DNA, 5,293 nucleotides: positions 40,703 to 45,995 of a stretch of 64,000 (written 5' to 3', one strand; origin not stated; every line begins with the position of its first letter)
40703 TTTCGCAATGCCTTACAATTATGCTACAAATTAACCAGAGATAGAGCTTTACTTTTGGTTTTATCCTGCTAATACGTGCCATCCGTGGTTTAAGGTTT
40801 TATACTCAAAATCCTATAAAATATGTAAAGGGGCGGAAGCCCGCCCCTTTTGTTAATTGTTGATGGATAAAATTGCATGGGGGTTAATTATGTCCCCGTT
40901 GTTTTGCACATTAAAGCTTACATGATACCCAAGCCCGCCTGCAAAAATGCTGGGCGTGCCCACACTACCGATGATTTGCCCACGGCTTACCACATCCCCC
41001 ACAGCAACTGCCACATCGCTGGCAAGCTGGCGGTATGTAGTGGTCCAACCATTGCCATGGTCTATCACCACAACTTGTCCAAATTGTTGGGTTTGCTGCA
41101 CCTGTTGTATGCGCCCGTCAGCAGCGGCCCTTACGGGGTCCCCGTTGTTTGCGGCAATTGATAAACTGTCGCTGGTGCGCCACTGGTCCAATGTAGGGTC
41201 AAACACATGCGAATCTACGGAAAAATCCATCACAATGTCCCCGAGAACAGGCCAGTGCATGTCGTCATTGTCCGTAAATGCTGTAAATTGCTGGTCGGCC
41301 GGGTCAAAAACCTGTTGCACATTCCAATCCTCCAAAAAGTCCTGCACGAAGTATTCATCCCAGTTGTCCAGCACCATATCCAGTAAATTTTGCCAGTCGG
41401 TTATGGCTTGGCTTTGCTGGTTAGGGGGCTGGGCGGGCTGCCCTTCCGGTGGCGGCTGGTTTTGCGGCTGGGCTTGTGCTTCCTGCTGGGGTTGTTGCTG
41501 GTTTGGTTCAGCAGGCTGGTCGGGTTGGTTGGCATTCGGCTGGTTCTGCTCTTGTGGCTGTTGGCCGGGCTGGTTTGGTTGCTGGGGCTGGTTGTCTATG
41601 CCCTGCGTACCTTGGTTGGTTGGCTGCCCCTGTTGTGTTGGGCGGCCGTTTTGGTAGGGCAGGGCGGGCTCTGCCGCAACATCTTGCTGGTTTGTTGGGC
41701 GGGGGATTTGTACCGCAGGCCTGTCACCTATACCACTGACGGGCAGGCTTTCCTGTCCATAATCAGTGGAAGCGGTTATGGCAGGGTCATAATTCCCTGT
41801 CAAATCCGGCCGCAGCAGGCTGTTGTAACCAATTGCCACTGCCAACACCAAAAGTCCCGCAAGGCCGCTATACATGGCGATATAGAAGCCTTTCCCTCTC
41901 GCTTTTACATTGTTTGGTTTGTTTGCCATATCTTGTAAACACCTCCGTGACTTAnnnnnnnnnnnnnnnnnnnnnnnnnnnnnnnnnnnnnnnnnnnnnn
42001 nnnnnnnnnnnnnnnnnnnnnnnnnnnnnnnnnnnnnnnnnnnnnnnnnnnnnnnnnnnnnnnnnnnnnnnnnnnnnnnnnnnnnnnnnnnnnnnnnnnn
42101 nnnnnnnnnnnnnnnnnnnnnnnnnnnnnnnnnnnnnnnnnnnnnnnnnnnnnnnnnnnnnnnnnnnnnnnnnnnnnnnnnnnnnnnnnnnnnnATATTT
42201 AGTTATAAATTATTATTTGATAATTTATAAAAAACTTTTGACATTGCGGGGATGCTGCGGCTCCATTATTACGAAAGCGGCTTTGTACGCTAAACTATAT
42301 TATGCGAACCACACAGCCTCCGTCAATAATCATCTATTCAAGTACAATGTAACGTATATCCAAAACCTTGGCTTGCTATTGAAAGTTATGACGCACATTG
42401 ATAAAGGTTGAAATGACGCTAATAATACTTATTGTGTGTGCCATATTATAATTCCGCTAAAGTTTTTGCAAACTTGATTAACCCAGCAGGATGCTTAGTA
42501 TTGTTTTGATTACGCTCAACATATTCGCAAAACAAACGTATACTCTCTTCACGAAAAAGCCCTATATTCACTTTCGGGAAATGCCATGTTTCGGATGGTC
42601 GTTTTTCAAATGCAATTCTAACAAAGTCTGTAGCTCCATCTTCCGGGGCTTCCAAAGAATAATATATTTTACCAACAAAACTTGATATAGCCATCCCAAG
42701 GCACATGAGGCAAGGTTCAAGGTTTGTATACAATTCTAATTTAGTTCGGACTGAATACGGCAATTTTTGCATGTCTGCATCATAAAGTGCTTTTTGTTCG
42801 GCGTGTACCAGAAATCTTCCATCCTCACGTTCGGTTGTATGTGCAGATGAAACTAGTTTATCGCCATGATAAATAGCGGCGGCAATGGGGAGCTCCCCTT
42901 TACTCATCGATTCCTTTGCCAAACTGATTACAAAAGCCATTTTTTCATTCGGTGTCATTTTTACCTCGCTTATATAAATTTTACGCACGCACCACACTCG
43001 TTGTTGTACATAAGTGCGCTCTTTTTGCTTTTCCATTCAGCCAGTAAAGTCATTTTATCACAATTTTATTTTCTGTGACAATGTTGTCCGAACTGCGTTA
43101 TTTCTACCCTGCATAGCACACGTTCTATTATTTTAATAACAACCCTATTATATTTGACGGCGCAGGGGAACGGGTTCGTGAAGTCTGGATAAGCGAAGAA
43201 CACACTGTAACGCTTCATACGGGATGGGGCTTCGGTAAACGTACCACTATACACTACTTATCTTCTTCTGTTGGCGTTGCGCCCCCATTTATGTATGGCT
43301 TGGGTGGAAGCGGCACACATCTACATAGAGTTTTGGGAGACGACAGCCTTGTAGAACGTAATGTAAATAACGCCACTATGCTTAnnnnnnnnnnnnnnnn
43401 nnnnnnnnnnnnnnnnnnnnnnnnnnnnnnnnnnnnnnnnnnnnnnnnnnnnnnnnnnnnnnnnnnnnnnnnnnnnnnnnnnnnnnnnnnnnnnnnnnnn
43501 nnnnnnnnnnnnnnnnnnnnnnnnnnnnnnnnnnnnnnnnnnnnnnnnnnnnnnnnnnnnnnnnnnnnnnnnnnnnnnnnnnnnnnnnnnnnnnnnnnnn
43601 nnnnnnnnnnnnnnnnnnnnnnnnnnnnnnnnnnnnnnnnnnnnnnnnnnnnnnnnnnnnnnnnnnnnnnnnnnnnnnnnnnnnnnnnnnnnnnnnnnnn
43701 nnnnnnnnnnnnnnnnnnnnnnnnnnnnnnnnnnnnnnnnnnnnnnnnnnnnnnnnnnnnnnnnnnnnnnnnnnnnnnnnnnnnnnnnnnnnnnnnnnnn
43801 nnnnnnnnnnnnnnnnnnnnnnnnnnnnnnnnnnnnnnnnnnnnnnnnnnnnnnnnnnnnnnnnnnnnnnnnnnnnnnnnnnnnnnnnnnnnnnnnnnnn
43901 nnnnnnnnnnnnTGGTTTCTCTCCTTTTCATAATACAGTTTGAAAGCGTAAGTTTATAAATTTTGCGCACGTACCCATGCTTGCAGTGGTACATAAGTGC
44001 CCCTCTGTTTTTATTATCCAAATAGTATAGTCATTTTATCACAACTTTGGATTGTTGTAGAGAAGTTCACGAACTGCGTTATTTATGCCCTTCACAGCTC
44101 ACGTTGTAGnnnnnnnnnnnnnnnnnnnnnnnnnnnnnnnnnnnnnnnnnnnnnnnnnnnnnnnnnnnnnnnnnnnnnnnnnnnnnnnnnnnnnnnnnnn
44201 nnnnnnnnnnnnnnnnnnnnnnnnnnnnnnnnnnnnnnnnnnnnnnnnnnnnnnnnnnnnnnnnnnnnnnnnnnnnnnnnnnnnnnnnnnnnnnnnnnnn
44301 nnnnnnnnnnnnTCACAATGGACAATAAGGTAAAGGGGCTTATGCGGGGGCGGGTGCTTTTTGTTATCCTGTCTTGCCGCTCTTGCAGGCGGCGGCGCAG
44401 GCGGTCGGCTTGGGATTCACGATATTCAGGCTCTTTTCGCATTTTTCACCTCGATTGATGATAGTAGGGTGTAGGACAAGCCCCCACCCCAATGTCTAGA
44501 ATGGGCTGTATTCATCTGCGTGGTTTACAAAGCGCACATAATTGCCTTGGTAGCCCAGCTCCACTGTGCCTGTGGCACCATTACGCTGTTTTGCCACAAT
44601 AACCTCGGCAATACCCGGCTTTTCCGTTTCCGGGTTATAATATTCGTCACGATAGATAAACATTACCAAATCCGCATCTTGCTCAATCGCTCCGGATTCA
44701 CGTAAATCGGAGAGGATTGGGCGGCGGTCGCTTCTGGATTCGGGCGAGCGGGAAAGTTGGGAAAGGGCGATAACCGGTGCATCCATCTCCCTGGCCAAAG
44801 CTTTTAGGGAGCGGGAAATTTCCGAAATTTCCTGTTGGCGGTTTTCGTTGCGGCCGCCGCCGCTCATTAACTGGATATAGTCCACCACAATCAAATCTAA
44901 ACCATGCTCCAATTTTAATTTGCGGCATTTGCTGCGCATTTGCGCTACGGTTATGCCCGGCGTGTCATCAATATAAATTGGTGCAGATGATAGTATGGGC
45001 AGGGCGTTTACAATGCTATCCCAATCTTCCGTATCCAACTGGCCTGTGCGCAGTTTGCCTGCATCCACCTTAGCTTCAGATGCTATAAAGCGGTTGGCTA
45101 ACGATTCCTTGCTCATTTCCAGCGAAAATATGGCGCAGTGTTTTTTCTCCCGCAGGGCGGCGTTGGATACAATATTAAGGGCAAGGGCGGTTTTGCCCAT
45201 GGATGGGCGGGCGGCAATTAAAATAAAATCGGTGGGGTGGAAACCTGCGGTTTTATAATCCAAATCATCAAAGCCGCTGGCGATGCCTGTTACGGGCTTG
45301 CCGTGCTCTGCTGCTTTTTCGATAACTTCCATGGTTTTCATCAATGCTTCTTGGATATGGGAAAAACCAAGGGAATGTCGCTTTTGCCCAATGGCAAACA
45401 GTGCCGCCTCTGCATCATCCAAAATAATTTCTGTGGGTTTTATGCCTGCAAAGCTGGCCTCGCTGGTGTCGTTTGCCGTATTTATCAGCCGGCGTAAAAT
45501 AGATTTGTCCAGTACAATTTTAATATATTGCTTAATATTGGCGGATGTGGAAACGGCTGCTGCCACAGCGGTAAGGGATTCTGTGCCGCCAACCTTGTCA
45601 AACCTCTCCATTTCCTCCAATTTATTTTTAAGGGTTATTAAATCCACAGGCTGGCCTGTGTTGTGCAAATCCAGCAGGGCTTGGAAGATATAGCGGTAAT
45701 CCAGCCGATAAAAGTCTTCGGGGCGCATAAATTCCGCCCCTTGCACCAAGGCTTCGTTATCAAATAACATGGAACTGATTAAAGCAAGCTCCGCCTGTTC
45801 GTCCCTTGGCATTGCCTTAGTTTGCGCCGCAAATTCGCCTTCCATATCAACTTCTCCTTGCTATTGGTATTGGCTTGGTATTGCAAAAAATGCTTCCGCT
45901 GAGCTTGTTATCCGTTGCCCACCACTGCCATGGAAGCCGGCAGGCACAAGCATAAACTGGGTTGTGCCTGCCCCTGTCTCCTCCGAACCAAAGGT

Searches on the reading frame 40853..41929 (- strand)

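Call 8: search_protein_families(library=pfam, proteins=[window:40853-41929:-], max_evalue=0.01)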
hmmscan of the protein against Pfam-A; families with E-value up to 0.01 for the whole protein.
window:40853-41929:- (358 aa): 1 family
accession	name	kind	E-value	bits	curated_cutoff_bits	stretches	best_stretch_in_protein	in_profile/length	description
PF01551.29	Peptidase_M23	-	6.1e-21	74.9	28.7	1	254-350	4-96/96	Peptidase family M23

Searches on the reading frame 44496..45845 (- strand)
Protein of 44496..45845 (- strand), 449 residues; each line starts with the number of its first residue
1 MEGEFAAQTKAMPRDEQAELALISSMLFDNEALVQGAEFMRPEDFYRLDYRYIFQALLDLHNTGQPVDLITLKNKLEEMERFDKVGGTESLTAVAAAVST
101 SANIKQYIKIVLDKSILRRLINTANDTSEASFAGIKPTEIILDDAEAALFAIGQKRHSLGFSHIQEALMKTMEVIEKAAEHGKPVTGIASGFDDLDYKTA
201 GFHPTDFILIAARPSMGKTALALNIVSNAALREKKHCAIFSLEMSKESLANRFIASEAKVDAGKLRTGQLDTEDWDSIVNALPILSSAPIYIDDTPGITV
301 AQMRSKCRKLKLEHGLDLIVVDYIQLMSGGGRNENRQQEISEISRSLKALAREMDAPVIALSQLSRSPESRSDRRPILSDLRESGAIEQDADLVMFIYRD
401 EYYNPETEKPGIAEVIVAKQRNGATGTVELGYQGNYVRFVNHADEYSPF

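Call 8: search_protein_families(library=pfam, proteins=[window:44496-45845:-], max_evalue=0.01)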
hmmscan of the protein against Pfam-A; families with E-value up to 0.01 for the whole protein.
window:44496-45845:- (449 aa): 4 families
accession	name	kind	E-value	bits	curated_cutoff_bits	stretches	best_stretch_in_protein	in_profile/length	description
PF03796.21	DnaB_C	-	1.3e-111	372.5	27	1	187-441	1-255/255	DnaB-like helicase C terminal domain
PF00772.26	DnaB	-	1.7e-28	99.1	23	1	12-112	2-102/103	DnaB-like helicase N terminal domain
PF13481.12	AAA_25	-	6.3e-12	46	27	1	205-365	33-191/195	AAA domain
PF06745.19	ATPase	-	0.00036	20.4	26.6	1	187-328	4-132/231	KaiC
